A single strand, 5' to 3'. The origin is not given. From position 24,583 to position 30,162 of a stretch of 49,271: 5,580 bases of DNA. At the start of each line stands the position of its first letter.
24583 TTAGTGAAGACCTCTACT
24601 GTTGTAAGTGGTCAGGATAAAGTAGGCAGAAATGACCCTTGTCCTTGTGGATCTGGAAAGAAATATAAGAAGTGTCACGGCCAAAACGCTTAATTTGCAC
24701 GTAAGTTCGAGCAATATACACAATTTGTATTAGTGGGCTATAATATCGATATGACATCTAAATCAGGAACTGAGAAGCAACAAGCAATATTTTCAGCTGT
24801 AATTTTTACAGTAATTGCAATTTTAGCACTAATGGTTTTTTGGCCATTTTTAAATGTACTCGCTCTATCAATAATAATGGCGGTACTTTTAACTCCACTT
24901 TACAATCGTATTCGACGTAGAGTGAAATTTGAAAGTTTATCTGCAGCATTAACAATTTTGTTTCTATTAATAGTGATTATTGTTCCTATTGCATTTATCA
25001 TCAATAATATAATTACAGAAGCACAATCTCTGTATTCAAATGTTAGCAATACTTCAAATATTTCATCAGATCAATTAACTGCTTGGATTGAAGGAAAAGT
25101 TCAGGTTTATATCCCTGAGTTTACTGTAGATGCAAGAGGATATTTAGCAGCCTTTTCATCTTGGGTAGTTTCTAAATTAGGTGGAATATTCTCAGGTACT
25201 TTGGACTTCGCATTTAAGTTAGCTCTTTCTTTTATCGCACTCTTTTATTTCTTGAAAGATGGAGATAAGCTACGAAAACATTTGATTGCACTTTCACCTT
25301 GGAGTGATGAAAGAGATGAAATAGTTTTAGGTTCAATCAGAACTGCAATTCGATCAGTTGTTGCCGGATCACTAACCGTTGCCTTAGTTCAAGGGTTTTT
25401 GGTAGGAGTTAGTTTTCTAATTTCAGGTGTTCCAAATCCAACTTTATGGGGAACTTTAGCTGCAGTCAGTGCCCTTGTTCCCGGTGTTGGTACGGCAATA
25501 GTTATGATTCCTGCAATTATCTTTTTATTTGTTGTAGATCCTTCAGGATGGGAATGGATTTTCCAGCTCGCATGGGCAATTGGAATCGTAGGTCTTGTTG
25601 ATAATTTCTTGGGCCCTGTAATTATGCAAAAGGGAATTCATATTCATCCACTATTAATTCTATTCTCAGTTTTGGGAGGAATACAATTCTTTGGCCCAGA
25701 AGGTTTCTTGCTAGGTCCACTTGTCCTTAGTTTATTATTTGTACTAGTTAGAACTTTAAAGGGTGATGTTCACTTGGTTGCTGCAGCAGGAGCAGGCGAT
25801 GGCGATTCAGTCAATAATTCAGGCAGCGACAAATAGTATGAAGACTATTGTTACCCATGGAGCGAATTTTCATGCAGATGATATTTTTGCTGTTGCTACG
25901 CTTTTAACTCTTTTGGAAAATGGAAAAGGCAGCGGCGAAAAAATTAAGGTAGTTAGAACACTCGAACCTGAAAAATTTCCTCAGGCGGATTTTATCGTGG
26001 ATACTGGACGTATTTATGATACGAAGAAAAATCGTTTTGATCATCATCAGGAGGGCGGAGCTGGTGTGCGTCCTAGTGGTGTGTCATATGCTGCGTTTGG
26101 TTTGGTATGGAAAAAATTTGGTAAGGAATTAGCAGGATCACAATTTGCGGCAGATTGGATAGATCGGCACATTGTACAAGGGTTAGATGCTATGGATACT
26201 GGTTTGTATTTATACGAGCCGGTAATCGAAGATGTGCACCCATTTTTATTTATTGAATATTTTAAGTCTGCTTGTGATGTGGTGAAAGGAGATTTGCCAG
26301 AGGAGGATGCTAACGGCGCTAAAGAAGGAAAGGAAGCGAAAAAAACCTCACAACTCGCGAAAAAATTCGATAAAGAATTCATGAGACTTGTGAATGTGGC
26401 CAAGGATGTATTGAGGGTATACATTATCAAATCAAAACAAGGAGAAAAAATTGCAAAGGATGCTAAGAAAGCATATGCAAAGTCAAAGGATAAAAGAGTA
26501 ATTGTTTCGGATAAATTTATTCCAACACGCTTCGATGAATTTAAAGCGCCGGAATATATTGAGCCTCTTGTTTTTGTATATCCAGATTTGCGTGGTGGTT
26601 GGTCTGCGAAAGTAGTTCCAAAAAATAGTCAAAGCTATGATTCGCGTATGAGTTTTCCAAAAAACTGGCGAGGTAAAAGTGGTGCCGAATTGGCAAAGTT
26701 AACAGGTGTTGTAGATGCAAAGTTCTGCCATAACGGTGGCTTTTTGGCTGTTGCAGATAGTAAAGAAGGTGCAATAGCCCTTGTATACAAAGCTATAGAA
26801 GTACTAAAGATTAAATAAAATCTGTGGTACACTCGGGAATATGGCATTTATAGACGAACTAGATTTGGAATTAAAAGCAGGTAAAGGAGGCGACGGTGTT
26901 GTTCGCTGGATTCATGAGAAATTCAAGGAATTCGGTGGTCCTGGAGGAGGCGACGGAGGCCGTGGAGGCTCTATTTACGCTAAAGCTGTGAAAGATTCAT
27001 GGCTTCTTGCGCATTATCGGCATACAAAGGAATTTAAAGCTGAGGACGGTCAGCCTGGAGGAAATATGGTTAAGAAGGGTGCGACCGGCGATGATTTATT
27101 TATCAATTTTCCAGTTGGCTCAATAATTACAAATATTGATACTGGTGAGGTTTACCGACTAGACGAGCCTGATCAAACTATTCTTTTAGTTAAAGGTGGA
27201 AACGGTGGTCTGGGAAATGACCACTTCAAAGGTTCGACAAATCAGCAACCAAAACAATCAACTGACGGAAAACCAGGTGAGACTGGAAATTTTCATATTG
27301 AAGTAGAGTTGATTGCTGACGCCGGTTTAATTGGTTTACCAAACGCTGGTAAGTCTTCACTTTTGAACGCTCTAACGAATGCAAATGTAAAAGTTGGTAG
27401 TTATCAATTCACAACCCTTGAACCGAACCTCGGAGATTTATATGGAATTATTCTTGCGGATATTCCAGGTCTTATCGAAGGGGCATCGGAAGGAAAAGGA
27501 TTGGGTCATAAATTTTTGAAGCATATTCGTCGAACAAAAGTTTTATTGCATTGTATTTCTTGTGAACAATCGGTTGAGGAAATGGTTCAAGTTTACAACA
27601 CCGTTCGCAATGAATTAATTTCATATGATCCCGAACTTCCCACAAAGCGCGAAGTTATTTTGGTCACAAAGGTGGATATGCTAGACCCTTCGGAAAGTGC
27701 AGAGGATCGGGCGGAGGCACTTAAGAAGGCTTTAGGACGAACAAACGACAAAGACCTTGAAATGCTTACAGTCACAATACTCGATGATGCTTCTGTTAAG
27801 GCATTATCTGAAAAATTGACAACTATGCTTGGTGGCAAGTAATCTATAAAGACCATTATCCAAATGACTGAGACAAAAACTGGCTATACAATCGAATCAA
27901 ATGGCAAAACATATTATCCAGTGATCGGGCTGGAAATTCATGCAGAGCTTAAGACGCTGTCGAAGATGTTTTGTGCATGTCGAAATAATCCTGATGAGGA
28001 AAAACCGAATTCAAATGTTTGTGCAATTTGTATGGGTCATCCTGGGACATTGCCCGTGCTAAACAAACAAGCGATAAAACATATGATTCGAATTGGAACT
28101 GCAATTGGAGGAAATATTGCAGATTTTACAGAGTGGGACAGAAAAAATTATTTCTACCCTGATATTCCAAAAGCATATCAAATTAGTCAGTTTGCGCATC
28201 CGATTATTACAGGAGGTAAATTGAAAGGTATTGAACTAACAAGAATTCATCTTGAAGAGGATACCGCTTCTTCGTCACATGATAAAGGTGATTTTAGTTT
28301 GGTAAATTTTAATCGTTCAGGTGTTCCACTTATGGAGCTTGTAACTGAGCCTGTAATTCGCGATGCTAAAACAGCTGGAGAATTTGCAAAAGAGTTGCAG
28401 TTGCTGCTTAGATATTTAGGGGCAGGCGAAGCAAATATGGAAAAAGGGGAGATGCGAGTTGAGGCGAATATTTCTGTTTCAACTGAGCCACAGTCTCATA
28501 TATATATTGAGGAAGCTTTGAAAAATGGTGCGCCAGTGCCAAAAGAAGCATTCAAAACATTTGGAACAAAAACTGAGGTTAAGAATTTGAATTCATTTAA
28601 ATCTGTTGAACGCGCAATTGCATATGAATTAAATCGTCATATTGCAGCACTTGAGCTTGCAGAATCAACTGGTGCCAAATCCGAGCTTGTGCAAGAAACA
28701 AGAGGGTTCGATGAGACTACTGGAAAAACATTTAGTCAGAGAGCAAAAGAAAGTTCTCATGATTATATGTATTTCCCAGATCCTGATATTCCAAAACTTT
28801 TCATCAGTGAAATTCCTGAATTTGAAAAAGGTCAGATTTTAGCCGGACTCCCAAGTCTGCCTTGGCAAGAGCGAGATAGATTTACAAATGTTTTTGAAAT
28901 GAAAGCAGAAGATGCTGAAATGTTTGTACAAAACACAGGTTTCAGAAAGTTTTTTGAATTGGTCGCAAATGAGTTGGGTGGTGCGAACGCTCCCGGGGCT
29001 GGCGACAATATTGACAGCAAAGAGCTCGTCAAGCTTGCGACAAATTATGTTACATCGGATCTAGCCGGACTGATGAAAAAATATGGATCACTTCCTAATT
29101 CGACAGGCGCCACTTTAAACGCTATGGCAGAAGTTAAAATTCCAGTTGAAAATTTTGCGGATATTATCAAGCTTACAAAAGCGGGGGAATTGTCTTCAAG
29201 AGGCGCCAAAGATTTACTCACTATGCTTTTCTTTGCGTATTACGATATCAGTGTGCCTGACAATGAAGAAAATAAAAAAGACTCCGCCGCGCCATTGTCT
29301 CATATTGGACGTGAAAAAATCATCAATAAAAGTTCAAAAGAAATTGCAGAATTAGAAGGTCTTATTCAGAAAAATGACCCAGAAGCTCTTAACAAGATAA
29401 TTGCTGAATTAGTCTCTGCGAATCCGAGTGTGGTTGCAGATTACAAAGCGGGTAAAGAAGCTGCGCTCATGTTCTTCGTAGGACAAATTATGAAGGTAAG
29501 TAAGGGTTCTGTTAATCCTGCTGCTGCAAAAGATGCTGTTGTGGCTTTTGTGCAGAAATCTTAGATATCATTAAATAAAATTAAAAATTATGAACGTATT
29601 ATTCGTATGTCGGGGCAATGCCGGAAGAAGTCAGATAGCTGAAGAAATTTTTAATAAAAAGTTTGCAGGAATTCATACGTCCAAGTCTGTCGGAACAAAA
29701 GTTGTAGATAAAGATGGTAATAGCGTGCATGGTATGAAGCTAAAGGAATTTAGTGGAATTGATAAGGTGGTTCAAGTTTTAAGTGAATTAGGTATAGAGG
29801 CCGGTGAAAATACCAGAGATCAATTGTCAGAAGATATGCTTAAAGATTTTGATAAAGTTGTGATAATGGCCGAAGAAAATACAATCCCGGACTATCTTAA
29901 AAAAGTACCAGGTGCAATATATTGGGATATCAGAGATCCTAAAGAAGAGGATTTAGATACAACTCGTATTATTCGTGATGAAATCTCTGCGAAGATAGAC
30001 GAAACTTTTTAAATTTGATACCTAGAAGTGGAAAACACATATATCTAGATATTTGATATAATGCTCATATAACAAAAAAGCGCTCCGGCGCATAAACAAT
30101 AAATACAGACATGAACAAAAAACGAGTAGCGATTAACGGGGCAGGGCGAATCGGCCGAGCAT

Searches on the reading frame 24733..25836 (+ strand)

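Call 22: search_protein_families(library=pfam, max_evalue=0.00001, proteins=[window:24733-25836:+])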
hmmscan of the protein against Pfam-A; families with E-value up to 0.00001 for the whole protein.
window:24733-25836:+ (367 aa): 1 family
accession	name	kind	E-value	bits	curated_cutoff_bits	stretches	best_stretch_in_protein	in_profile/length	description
PF01594.21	AI-2E_transport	-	4.4e-54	184.3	34.3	1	23-341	4-325/327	AI-2E family transporter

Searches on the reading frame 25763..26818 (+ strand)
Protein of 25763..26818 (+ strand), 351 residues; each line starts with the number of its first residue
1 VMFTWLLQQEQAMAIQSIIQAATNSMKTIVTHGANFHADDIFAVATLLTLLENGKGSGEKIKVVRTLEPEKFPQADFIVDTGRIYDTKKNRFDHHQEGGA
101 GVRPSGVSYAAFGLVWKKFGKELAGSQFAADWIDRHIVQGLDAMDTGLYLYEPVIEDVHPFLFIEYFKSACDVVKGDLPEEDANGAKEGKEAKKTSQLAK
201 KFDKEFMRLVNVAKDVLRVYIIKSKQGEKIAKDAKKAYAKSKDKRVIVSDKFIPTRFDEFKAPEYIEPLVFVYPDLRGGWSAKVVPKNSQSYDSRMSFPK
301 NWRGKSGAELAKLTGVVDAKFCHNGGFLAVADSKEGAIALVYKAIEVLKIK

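Call 22: search_protein_families(library=pfam, max_evalue=0.00001, proteins=[window:25763-26818:+])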
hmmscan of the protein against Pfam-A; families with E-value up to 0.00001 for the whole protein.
window:25763-26818:+ (351 aa): 1 family
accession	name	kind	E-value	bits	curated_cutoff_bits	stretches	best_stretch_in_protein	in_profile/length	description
PF03690.18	MYG1_exonuc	-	2.2e-49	169.2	22.1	1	28-345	1-318/318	Uncharacterised protein family (UPF0160)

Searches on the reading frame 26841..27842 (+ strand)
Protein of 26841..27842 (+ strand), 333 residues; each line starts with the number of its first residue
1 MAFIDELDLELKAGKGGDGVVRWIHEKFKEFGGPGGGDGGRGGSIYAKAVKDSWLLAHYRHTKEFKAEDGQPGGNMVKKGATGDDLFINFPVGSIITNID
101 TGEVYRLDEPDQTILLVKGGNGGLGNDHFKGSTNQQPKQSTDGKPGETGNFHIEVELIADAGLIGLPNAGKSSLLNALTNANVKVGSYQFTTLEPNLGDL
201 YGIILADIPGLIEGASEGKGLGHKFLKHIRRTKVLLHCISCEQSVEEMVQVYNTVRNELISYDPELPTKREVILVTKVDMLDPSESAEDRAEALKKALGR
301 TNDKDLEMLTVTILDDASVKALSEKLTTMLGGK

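Call 22: search_protein_families(library=pfam, max_evalue=0.00001, proteins=[window:26841-27842:+])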
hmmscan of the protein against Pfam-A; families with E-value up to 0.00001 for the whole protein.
window:26841-27842:+ (333 aa): 3 families
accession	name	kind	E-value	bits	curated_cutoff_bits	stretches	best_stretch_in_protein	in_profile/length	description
PF01018.28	GTP1_OBG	-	8e-45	152.7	27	1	4-156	1-154/155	GTP1/OBG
PF01926.29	MMR_HSR1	-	1.6e-24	86.6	21.9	1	161-273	2-108/113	50S ribosome-binding GTPase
PF02421.24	FeoB_N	-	1.9e-08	34.4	27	1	162-213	4-61/156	Ferrous iron transport protein B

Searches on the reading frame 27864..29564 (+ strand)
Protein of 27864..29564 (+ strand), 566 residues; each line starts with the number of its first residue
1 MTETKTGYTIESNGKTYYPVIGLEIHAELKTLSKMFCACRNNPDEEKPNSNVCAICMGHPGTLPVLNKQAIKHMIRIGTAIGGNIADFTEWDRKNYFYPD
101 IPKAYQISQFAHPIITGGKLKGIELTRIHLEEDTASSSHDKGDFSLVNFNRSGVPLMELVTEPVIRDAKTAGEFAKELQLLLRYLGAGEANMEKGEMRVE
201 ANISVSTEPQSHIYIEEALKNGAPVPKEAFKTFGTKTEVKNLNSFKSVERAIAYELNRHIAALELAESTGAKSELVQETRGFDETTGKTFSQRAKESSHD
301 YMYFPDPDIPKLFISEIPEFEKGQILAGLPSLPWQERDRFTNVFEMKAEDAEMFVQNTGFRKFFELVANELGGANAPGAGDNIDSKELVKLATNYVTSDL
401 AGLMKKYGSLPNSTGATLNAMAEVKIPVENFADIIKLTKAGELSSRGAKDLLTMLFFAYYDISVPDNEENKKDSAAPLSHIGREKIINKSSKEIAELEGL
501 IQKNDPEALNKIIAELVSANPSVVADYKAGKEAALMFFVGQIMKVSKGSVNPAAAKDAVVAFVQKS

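Call 22: search_protein_families(library=pfam, max_evalue=0.00001, proteins=[window:27864-29564:+])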
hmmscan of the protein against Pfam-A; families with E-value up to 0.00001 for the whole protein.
window:27864-29564:+ (566 aa): 2 families
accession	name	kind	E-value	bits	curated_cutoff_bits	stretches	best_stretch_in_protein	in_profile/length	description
PF02934.20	GatB_N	-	2.4e-98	329.2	23.4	1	20-316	2-273/277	GatB/GatE catalytic domain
PF02637.23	GatB_Yqey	-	1.5e-23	83.7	27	1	390-558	14-143/148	GatB domain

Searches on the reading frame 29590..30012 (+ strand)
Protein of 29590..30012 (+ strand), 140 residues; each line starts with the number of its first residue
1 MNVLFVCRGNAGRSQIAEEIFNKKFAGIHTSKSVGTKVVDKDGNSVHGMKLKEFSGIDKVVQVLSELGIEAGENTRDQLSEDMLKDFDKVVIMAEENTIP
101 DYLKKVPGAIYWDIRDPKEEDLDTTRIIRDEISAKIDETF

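Call 22: search_protein_families(library=pfam, max_evalue=0.00001, proteins=[window:29590-30012:+])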
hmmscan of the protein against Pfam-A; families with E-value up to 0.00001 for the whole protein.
window:29590-30012:+ (140 aa): 1 family
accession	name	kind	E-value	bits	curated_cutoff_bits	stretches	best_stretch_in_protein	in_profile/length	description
PF01451.26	LMWPc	-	3.1e-13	50.6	23.2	1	3-136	1-140/144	Low molecular weight phosphotyrosine protein phosphatase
